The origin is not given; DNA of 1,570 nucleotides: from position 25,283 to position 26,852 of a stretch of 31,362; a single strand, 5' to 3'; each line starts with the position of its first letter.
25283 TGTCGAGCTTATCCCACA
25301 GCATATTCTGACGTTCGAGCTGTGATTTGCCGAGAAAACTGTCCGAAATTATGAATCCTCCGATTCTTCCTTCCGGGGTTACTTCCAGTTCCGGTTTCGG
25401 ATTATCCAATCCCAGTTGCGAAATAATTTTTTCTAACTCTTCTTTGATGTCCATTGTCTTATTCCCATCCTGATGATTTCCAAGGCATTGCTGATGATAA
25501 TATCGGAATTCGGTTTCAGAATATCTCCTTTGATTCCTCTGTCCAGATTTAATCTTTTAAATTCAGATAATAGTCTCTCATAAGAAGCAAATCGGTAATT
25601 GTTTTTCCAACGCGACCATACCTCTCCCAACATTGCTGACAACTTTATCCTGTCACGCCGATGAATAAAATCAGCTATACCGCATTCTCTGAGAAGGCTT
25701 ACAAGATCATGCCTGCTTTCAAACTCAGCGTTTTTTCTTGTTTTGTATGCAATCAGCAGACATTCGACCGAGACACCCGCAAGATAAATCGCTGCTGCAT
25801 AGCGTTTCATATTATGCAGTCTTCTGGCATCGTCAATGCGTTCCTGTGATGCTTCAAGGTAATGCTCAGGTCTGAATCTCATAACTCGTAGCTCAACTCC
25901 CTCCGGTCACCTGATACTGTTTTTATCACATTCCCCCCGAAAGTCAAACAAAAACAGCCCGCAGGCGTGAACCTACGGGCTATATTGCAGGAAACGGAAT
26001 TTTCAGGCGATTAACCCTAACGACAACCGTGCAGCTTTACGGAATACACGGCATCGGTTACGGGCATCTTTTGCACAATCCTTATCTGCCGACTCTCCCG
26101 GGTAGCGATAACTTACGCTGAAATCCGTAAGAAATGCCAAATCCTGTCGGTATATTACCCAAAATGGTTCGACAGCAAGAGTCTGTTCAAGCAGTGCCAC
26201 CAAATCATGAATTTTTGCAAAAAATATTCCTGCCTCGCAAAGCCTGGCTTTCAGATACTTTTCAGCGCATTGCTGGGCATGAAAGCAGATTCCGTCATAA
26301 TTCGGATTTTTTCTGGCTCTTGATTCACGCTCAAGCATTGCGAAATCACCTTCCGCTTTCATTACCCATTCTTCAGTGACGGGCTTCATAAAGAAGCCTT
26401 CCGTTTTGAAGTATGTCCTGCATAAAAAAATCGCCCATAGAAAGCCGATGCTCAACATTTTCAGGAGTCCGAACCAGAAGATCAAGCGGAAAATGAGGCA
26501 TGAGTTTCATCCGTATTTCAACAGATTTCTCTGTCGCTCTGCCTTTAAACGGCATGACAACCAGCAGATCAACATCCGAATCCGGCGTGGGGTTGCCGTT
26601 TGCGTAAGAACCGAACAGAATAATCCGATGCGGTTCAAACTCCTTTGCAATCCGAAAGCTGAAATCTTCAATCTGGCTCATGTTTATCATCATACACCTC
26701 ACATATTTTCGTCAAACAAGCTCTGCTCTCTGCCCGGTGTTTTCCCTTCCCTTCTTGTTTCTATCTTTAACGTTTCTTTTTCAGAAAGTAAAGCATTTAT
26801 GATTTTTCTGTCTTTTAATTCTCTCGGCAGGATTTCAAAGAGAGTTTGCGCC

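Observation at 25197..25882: HEPN toxin coupled to a His-less BolA/IbaG-like protein: candidate new toxin-antitoxin or defence pair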

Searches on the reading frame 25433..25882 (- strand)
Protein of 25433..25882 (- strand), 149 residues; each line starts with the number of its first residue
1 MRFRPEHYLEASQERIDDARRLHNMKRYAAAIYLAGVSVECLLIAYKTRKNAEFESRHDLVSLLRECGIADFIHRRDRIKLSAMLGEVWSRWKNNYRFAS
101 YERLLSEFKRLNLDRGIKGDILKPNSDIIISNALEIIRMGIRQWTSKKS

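Call 3: search_protein_families(library=pfam, proteins=[window:25433-25882:-], max_evalue=1)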
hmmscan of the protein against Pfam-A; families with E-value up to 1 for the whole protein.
window:25433-25882:- (149 aa): 1 family
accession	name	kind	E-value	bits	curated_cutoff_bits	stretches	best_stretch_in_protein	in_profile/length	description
PF05168.19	HEPN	-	3.9e-06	27.4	22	1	6-69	2-65/117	HEPN domain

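Call 4: search_protein_families(library=ncbifam, proteins=[window:25433-25882:-], max_evalue=1)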
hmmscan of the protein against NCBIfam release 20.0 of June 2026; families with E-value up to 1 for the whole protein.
window:25433-25882:- (149 aa): 0 families

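Call 5: search_protein_families(library=padloc, proteins=[window:25433-25882:-], max_evalue=0.1)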
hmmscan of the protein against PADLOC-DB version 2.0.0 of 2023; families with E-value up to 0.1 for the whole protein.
window:25433-25882:- (149 aa): 1 family
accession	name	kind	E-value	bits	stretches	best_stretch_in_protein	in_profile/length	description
PDLC04558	PDC-M28A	-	5.7e-07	28.1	1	6-45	3-42/138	-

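Call 23: find_homologous_proteins(query=window:25433-25882:-)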
Query window:25433-25882:- (149 aa): 121 proteins with E <= 0.001 among 132 candidates; the best 120 are listed.
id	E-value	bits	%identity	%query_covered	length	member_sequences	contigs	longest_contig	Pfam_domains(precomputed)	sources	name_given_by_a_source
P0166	1.1e-92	326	100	100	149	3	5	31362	PF05168.20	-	-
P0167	2.9e-85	301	91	100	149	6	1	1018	PF05168.20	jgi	-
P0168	7.5e-83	294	87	100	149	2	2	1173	PF05168.20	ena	-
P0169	1.2e-81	290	90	100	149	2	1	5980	PF05168.20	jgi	jgi:hypothetical protein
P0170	2.9e-69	250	73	100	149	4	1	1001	PF05168.20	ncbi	-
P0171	1.4e-65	238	71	100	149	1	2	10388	-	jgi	-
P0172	2.0e-65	237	71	100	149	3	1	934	-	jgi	-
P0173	3.4e-65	236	70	100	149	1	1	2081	PF05168.20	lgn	-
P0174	1.3e-64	235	72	100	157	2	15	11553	-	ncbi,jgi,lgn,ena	-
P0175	3.3e-64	233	70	99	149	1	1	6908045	-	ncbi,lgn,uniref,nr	ncbi:HEPN domain-containing protein [Desulfonema limicola]|uniref:HEPN domain-containing protein n=1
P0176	3.9e-64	233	68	100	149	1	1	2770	PF05168.20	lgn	-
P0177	6.0e-64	232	70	100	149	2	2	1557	-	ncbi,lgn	-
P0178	8.3e-64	232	68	100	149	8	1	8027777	PF05168.20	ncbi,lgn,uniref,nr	ncbi:HEPN domain-containing protein [Desulfonema magnum]|uniref:HEPN domain-containing protein n=1 T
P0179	9.3e-64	232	69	99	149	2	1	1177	PF05168.20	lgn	-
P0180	1.1e-63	232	69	100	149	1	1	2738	PF05168.20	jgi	jgi:hypothetical protein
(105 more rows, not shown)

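Call 32: find_related_loci(query=A3, collection=genome_contigs, flank=2500)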
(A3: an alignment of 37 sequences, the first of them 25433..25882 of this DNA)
Query A3 (149 aa) in genome_contigs; peptide patterns used: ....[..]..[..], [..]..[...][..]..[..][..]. (x = any residue, [..] = any of these).
112 stretches matched a pattern; 31 encode a relative of the query (tblastn E <= 1e-3); 31 distinct loci.
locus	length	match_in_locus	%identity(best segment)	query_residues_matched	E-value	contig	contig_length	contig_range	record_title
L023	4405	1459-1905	72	1-149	7e-73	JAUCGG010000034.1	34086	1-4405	Desulfococcaceae bacterium HSG8 NODE_43_length_34086, whole genome shotgun sequence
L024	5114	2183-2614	73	1-144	2e-70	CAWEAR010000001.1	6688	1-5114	MAG: uncultured delta proteobacterium isolate MFD01299.bin.2.104 genome assembly, contig: contig_102884, whole genome sh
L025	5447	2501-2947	68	1-149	1e-69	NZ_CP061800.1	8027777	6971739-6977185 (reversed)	Desulfonema magnum strain 4be13 chromosome, complete genome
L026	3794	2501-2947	68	1-149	3e-69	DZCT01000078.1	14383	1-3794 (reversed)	MAG TPA_asm: Desulfatirhabdium butyrativorans isolate SulCav_PC08_64_48_9 SulCav_PC08-64_3062_length_14383_cov_6.079425,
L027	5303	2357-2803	68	1-149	6e-69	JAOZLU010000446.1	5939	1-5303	MAG: Desulfobacterales bacterium isolate GMC2_bin_2_sub GMC2_3062_length_5939_cov_42.295377, whole genome shotgun sequen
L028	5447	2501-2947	66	1-149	4e-68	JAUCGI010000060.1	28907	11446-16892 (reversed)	Desulfobacterales bacterium HSG2 NODE_158_length_28907, whole genome shotgun sequence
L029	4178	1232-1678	54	1-149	8e-49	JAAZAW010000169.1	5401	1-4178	MAG: Phycisphaerae bacterium isolate AS06rmzACSIP_467 246151_AS06, whole genome shotgun sequence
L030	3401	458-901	52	1-148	2e-47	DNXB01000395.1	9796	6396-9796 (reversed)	MAG TPA_asm: Verrucomicrobiales bacterium isolate UBA11399 contig_270710, whole genome shotgun sequence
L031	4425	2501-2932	51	1-144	3e-47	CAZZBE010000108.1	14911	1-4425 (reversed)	MAG TPA_asm: uncultured Desulfobacteraceae bacterium isolate binchicken_co8_367 genome assembly, contig: NODE_7172_lengt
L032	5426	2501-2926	51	8-149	3e-45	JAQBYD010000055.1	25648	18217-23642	MAG: Verrucomicrobia bacterium isolate casp150-mb.303 NODE_5094_length_25648_cov_0.425809, whole genome shotgun sequence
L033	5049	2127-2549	51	1-141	7e-45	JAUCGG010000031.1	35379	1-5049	Desulfococcaceae bacterium HSG8 NODE_40_length_35379, whole genome shotgun sequence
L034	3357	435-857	55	1-144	1e-43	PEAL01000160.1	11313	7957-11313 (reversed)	MAG: Deltaproteobacteria bacterium isolate ER2bin7 scaffold1150, whole genome shotgun sequence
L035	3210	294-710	49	6-144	3e-43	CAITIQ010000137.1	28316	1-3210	MAG: uncultured delta proteobacterium isolate ErkenSummer_bin-6818 genome assembly, contig: bin-6818:137/673, whole geno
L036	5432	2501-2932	47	1-144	6e-42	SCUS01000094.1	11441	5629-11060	MAG: Myxococcaceae bacterium isolate GW715_bin.15 GW715_bin.15-58294, whole genome shotgun sequence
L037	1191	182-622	46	1-147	1e-43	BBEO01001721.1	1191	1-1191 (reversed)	Byssovorax cruenta JCM 12614 DNA, contig: JCM12614.contig01721, whole genome shotgun sequence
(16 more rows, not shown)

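Call 69: predict_structure(alignment_id=A3)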
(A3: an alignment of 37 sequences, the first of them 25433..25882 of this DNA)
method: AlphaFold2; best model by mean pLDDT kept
length: 149 residues; sequences in the alignment: 37
mean_pLDDT: 87.5   pTM: 0.84
mean pLDDT of the five models: 87.5, 86.4, 86.2, 85.8, 85.8
residues with pLDDT >= 90: 92; 70-90: 32; 50-70: 24; < 50: 1
segments of 3 or more residues with pLDDT < 50: none
pLDDT, mean of each block of 10 residues (from residue 1): 88 98 98 97 89 63 64 75 91 91 96 94 98 95 77
secondary structure, 60 per line:
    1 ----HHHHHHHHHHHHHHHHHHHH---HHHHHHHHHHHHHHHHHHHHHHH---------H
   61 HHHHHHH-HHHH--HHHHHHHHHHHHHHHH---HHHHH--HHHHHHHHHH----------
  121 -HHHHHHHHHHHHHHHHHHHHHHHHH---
elements in order: H5-24 H28-50 H60-67 H69-72 H75-90 H94-98 H101-110 H122-146

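Call 73: fold_search(model_id=the predicted structure, library=pdb)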
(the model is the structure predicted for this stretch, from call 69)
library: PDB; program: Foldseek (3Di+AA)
matches with E <= 10: 264; with E <= 0.001: 0
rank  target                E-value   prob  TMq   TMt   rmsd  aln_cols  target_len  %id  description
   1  1ufb_A                2.0e-02  1.00  0.60  0.69   4.8       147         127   15  Crystal structure of TT1696 from Thermus thermophilus HB8 (released 2003-11-28)
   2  1wol                  2.9e-02  1.00  0.54  0.64   5.4       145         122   14  Crystal Structure of ST0689, an archaeal HEPN homologue (released 2005-11-22)
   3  2hsb                  3.2e-02  1.00  0.50  0.58   7.0       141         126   14  Crystal structure of a hepn domain containing protein (af_0298) from archaeoglobus fulgidus at 1.95 A resolution (released 2006-08-15)
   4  1o3u                  2.4e-01  1.00  0.59  0.72   5.7       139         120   12  Crystal structure of an hepn domain protein (tm0613) from thermotoga maritima at 1.75 A resolution (released 2003-04-22)
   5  8xeh_B                3.7e-01  0.87  0.44  0.49   6.3       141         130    9  Crystal structure of HEPN-MNT complex (released 2024-12-18)
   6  9min_D                4.1e-01  0.96  0.46  0.53   7.7       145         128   14  Structure of a designed minibinder to NYESO1-A*02:01 (released 2025-08-06)
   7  8yuf_A                4.5e-01  0.82  0.45  0.49   6.6       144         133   10  Crystal structure of HEPN (Q64A) toxin (released 2025-04-02)
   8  4nqf_A                4.7e-01  0.41  0.31  0.32   9.6       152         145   14  Crystal structure of HEPN domain protein (released 2014-03-26)
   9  9min_I                6.1e-01  0.95  0.49  0.56   6.1       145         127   12  Structure of a designed minibinder to NYESO1-A*02:01 (released 2025-08-06)
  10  4nqf_B                7.0e-01  0.33  0.30  0.30   8.5       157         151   12  Crystal structure of HEPN domain protein (released 2014-03-26)
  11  2q00_B                8.2e-01  0.93  0.51  0.61   5.2       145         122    7  Crystal structure of the P95883_SULSO protein from Sulfolobus solfataricus. NESG target SsR10. (released 2007-05-29)
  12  8xdj_B                8.6e-01  0.63  0.43  0.47   6.7       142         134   10  Crystal structure of AMPylated HEPN toxin (released 2024-12-18)
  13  8uc6_B                8.6e-01  0.23  0.29  0.29  22.7       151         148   11  Calpain-7:IST1 Complex (released 2023-10-25)
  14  2q00_A                1.2e+00  0.92  0.55  0.66   4.8       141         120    7  Crystal structure of the P95883_SULSO protein from Sulfolobus solfataricus. NESG target SsR10. (released 2007-05-29)
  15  3o10_C                1.2e+00  0.72  0.52  0.55   5.7       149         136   11  Crystal structure of the HEPN domain from human sacsin (released 2011-03-30)
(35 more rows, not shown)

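Call 74: search_protein_families(library=padloc, alignment_id=A3, max_evalue=0.001)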
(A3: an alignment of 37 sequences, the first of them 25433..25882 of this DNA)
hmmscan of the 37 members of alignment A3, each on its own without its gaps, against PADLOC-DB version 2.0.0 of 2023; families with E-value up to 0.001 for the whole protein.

A. member 1, window:25433-25882:- (149 aa): 1 family
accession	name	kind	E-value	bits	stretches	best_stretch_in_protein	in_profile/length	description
PDLC04558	PDC-M28A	-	5.7e-07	28.1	1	6-45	3-42/138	-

B. families by the number of members that match (of 37 scanned): 1 family
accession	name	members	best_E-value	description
PDLC04558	PDC-M28A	35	1.7e-07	-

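Call 76: search_dna_similar(query=window:25433-25882:-, collection=plasmids, mode=protein, max_evalue=0.001, max_rows=20)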
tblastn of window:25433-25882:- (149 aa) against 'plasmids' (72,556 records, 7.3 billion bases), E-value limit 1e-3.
Records with a match: 1; places in all: 1; records where one place covers at least 80% of the query: 0.
Best place of each record, by identity: <60% 1.
By first word of the organism name: Nostoc 1.
By predicted mobility (MOB-suite, as given by PLSDB): non-mobilizable 1.
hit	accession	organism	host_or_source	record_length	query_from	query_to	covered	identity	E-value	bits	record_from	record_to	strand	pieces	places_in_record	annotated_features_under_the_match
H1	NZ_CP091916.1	Nostoc sp. UHCC 0870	cell culture,Brackish water, ...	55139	9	64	38%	40.0%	4e-4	46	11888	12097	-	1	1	hypothetical protein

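Call 78: get_annotated_region(hit=H1, flank=4000)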
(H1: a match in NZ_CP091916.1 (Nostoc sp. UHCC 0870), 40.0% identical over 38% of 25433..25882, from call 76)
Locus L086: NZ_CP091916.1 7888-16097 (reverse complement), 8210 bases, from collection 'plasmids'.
description: Nostoc sp. UHCC 0870 plasmid unnamed3, complete sequence
organism: Nostoc sp. UHCC 0870 (NCBI taxid 2914041)
taxonomy: Bacteria; Cyanobacteriota; Cyanophyceae; Nostocales; Nostocaceae; Nostoc; Nostoc sp. UHCC 0870
host: -; source: cell culture,Brackish water, Varlaxudden, Baltic Sea; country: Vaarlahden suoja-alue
typing (MOB-suite, as given by PLSDB): non-mobilizable
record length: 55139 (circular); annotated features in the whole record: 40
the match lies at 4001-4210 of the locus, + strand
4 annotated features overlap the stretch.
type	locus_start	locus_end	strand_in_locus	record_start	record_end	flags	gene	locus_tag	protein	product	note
CDS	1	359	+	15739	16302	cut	-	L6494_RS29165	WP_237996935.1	plasmid pRiA4b ORF-3 family protein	-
CDS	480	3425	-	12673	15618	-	hsdR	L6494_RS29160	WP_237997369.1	type I restriction-modification system endonuclease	-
CDS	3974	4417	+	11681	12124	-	-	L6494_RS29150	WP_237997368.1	hypothetical protein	-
CDS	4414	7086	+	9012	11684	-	-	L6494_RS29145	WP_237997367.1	ParA family protein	-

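Call 82: search_protein_families(library=padloc, proteins=[L086:3974-4417:+], max_evalue=0.001)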
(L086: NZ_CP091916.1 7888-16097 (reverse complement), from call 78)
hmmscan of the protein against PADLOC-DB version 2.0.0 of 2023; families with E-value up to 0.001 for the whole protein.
L086:3974-4417:+ (147 aa): 1 family
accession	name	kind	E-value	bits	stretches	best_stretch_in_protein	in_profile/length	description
PDLC04558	PDC-M28A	-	2.4e-10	39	1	11-133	7-130/138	-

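Call 89: search_solved_structures(query=A3, max_evalue=1, show_alignments=3)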
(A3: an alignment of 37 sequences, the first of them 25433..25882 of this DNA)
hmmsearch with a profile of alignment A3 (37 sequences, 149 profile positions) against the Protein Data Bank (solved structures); distinct sequences matched with E-value up to 1: 1.
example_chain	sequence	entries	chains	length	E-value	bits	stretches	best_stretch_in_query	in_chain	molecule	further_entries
8fjg_A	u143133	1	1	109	0.99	12.5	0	100-140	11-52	H12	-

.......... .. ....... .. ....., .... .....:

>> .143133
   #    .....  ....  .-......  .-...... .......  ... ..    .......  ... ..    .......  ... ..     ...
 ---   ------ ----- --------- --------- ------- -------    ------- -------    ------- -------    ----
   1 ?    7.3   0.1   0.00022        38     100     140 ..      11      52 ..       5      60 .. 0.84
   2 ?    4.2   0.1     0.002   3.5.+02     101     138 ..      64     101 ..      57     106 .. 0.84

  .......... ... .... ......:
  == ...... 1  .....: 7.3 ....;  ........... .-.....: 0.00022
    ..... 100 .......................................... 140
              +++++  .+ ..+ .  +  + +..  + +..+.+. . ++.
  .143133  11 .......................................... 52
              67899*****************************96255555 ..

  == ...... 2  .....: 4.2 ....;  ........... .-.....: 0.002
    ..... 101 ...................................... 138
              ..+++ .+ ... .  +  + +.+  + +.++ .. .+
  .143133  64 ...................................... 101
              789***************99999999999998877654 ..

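Call 93: find_related_loci(query=A3, collection=viral_contigs, flank=3000)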
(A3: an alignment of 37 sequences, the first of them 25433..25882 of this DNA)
Query A3 (149 aa) in viral_contigs; peptide patterns used: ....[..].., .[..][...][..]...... (x = any residue, [..] = any of these).
139 stretches matched a pattern, but none encodes a relative of the query by tblastn (E <= 1e-3).

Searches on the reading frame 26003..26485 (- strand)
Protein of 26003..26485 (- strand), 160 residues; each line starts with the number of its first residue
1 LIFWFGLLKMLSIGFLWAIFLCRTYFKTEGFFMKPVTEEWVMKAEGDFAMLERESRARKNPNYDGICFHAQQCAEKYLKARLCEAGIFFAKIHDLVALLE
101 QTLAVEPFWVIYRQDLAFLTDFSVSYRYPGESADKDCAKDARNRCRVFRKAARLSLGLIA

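Call 3: search_protein_families(library=pfam, proteins=[window:26003-26485:-], max_evalue=1)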
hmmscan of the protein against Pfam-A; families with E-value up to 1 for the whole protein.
window:26003-26485:- (160 aa): 1 family
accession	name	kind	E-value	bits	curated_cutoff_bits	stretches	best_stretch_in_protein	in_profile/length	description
PF05168.19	HEPN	-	5.1e-18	65.8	22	1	38-151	2-113/117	HEPN domain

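Call 4: search_protein_families(library=ncbifam, proteins=[window:26003-26485:-], max_evalue=1)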
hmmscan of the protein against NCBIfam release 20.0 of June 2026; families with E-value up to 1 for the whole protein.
window:26003-26485:- (160 aa): 0 families

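Call 5: search_protein_families(library=padloc, proteins=[window:26003-26485:-], max_evalue=0.1)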
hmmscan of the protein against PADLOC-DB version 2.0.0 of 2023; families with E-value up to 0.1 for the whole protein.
window:26003-26485:- (160 aa): 0 families

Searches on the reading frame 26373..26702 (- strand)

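Call 3: search_protein_families(library=pfam, proteins=[window:26373-26702:-], max_evalue=1)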
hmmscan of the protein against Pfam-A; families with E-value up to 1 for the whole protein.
window:26373-26702:- (109 aa): 5 families
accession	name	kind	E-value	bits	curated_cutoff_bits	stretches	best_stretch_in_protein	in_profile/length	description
PF01909.29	NTP_transf_2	-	3.7e-11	43.7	21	1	20-82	10-76/93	Nucleotidyltransferase domain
PF18765.7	Polbeta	-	1.1e-10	42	26.9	1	20-107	9-90/93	Polymerase beta, Nucleotidyltransferase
PF22600.2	MTPAP-like_central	-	7.7e-05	23.2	27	1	18-60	33-75/139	Poly(A) RNA polymerase, mitochondrial-like, central palm domain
PF22014.2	DUF6932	-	0.015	16.2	27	1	22-96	48-129/142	Family of unknown function (DUF6932)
PF20697.3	NTase-conflict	-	0.05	13.5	24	1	18-68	9-63/259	Pol beta superfamily nucleotidyltransferase in conflict systems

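Call 4: search_protein_families(library=ncbifam, proteins=[window:26373-26702:-], max_evalue=1)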
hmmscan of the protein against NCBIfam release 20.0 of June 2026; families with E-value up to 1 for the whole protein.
window:26373-26702:- (109 aa): 10 families
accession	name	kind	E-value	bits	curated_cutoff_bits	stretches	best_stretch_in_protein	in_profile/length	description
NF047752.1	MntA_antitoxin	equivalog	1.7e-09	37.5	60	1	19-107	2-83/106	type VII toxin-antitoxin system MntA family adenylyltransferase antitoxin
NF051895.1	anti_phage_HalB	equivalog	5e-08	32.8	190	1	27-106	2-71/211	anti-phage Hailong system nucleotidyltransferase HalB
NF012212.1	ANT_9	subfamily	0.0016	17.8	340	1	27-53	24-50/249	aminoglycoside nucleotidyltransferase ANT(9)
NF010309.0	PRK13746.1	subfamily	0.004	16.5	193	1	26-58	30-62/263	aminoglycoside adenylyltransferase family protein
NF045909.1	ANT_9_Ic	equivalog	0.006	15.9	505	1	27-68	30-70/259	aminoglycoside nucleotidyltransferase ANT(9)-Ic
NF002837.0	PRK03059.1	equivalog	0.036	12.1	1010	1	27-60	65-99/857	[protein-PII] uridylyltransferase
NF033220.1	ANT_3pp_II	equivalog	0.058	12.7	400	1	26-51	24-49/258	ANT(3'')-II family aminoglycoside nucleotidyltransferase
NF012157.0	ANT_3pp_I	equivalog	0.061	12.6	375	1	27-53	25-51/256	AadA family aminoglycoside 3''-O-nucleotidyltransferase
NF003467.0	PRK05092.1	equivalog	0.077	10.7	959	1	21-61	107-147/940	[protein-PII] uridylyltransferase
TIGR01693.1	UTase_glnD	equivalog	0.14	10.3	519.4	1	19-83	38-105/850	[protein-PII] uridylyltransferase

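Call 5: search_protein_families(library=padloc, proteins=[window:26373-26702:-], max_evalue=0.1)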
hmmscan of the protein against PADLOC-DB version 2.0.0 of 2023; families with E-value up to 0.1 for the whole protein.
window:26373-26702:- (109 aa): 11 families
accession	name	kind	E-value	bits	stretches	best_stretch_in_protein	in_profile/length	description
PDLC04906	PDC-S09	-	5.7e-09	34.3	1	16-83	16-83/98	-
PDLC04904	PDC-S09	-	5.7e-09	34.1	1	12-71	13-71/104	-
PDLC04903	PDC-S09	-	6.1e-09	34.2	1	25-59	27-61/108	-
PDLC04907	PDC-S09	-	9e-09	33.5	1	10-54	13-57/114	-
PDLC04902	PDC-S09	-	2.5e-08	32.1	1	12-76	9-73/97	-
PDLC04368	PDC-M05A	-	5.3e-06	24.4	1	28-103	111-186/201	-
PDLC04905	PDC-S09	-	7.7e-06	24.2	1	17-105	14-99/101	-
PDLC00776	Cyclase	-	0.0041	14.6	1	17-72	36-94/287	oligonucleotide-cyclase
PDLC04369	PDC-M05A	-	0.0044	14.7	1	18-99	99-178/201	-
PDLC04901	PDC-S09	-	0.011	14.4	1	26-58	23-55/126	-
PDLC04778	PDC-M70A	-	0.027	11.8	1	25-67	48-88/355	-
